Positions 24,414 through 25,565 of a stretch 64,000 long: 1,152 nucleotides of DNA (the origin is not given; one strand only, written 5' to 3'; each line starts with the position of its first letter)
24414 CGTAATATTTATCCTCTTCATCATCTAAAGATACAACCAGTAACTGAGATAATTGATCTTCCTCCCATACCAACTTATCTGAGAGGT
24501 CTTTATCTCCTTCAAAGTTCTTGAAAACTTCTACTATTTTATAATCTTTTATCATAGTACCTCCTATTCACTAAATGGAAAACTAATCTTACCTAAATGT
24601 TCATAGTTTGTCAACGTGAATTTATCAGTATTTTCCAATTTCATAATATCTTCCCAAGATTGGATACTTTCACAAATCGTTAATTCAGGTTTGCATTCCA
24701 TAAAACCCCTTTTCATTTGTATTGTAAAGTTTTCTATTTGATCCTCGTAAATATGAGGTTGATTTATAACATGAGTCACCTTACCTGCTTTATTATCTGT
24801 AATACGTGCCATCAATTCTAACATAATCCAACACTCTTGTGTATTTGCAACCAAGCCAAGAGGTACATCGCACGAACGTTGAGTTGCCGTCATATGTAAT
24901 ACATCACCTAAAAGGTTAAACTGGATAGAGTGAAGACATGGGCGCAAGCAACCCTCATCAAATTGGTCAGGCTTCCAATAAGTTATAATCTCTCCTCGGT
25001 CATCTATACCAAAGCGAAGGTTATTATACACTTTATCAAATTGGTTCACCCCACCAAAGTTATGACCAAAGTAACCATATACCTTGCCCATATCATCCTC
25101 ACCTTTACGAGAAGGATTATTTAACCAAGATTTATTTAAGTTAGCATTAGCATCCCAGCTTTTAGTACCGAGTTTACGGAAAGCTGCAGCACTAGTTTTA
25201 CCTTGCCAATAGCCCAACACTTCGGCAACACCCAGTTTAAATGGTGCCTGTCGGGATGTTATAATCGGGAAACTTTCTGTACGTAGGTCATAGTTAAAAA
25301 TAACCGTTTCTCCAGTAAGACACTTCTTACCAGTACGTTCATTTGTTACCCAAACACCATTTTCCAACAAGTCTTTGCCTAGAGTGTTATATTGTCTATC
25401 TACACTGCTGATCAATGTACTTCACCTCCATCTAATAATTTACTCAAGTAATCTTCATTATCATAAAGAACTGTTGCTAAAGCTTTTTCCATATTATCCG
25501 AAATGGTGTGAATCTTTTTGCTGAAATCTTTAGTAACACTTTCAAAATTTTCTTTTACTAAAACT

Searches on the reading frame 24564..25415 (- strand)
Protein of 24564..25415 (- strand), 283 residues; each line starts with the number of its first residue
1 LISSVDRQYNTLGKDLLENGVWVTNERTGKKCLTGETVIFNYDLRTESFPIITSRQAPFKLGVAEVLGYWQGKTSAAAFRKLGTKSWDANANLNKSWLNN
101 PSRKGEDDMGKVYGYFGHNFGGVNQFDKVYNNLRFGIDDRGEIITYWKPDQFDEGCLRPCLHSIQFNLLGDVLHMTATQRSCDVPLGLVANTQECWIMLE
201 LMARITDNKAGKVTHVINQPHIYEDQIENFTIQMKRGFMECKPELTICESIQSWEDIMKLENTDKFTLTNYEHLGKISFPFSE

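Call 65: search_protein_families(library=pfam, proteins=[window:24564-25415:-], max_evalue=0.001)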
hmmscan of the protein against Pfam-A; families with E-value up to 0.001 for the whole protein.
window:24564-25415:- (283 aa): 1 family
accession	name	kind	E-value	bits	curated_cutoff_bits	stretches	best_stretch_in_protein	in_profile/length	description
PF00303.24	Thymidylat_synt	-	1.4e-55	188.8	24.3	1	8-281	2-264/266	Thymidylate synthase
